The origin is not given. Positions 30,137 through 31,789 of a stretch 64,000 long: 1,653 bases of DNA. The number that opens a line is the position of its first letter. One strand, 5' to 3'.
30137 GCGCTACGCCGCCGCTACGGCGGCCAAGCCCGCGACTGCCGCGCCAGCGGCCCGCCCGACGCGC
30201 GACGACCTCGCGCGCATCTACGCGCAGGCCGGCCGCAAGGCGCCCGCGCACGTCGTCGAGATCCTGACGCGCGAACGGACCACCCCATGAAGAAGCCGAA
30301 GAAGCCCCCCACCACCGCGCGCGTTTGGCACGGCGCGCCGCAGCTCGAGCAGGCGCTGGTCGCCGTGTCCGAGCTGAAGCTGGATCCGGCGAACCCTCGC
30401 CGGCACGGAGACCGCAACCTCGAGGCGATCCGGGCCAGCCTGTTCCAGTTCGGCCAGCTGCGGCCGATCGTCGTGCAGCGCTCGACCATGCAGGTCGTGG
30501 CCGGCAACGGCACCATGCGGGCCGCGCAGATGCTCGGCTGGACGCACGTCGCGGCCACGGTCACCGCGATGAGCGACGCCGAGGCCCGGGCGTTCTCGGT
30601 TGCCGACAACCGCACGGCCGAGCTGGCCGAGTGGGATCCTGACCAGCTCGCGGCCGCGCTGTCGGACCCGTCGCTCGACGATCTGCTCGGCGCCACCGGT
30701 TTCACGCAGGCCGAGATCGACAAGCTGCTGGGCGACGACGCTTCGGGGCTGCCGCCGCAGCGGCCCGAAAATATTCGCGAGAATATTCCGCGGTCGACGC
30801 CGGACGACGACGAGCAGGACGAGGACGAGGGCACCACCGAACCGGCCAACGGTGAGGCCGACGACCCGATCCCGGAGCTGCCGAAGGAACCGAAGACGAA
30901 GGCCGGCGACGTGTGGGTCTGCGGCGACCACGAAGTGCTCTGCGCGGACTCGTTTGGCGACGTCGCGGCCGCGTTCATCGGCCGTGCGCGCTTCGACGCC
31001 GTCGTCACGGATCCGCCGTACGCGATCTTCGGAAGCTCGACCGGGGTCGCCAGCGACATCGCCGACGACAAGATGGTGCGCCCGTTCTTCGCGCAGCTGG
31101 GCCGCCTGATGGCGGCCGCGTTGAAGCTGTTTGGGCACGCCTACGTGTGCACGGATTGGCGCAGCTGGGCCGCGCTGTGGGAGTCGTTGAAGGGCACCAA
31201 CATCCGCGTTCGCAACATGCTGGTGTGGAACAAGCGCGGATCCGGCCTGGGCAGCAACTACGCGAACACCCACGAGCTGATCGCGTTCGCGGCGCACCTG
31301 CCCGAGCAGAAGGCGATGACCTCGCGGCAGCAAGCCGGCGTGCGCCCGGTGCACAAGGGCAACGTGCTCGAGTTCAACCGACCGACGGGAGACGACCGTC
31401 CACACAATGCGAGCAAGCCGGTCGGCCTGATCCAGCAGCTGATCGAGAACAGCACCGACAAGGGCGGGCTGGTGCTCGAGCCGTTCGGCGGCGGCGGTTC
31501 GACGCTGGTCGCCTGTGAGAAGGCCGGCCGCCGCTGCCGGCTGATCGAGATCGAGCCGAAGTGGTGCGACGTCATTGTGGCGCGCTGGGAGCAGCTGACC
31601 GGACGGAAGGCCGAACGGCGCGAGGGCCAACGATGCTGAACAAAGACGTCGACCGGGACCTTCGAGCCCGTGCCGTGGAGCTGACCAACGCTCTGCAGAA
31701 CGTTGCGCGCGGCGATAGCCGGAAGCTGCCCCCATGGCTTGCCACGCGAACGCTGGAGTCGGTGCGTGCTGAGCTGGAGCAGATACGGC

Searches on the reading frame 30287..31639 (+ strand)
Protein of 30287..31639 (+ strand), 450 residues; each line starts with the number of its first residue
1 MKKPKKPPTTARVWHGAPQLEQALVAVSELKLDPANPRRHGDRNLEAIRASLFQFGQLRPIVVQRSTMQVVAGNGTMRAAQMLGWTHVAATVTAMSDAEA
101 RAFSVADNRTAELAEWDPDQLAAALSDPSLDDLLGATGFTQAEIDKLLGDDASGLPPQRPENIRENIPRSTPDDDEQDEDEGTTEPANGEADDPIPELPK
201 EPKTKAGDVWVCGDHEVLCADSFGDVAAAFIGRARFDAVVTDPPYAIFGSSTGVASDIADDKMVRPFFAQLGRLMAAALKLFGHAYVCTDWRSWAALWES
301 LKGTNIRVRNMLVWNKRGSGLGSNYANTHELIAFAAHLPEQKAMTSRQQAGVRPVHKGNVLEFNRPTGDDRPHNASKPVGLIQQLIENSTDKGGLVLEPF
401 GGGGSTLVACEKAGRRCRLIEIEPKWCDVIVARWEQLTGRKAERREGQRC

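Call 8: search_protein_families(library=pfam, proteins=[window:30287-31639:+], max_evalue=0.001)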
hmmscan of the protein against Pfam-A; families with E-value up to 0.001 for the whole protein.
window:30287-31639:+ (450 aa): 2 families
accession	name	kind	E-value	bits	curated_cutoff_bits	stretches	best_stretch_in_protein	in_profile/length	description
PF01555.25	N6_N4_Mtase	-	4e-21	76.4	26.7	1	237-430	2-219/221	DNA methylase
PF02195.25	ParB_N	-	6.7e-10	39.3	26.3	1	25-108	6-93/95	ParB N-terminal domain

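Call 9: search_protein_families(library=phrogs, proteins=[window:30287-31639:+], max_evalue=0.001)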
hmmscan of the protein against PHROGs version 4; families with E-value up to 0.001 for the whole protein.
window:30287-31639:+ (450 aa): 21 families
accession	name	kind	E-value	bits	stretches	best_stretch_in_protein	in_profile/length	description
phrog_498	-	other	9.6e-92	309.5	1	20-444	33-429/633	DNA methyltransferase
phrog_67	-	other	1.5e-40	141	1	235-441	142-350/743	DNA methyltransferase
phrog_620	-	DNA, RNA and nucleotide metabolism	1.4e-37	130.9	1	20-180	7-162/217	ParB-like partition protein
phrog_8071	-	DNA, RNA and nucleotide metabolism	8e-31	108.6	1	22-229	7-181/389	ParB-like partition protein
phrog_723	-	DNA, RNA and nucleotide metabolism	3.9e-30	106.3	1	21-182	12-173/223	ParB-like partition protein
phrog_3008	-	other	2.8e-24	86.7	1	362-444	136-221/244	DNA methyltransferase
phrog_23085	-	unknown function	1.3e-18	68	1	359-441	27-112/138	-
phrog_15396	-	DNA, RNA and nucleotide metabolism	2.9e-16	61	1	35-152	17-135/258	ParB-like partition nuclease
phrog_940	-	DNA, RNA and nucleotide metabolism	4.5e-16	60.1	1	20-127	4-111/388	nuclease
phrog_9353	-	unknown function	1.4e-12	49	1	19-155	8-145/245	-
phrog_930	-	DNA, RNA and nucleotide metabolism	3.2e-10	41.3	1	20-150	5-135/223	ParB-like partition protein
phrog_3264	-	DNA, RNA and nucleotide metabolism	4.5e-10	40.7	1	24-112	51-143/337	ParB-like partition protein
phrog_18293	-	other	2.2e-09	38.3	1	357-441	31-114/119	methyltransferase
phrog_4715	-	DNA, RNA and nucleotide metabolism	2e-08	34.1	1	25-117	150-247/630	ParB-like partition protein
phrog_8769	-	other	3.6e-08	34.2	1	389-436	8-55/71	methyltransferase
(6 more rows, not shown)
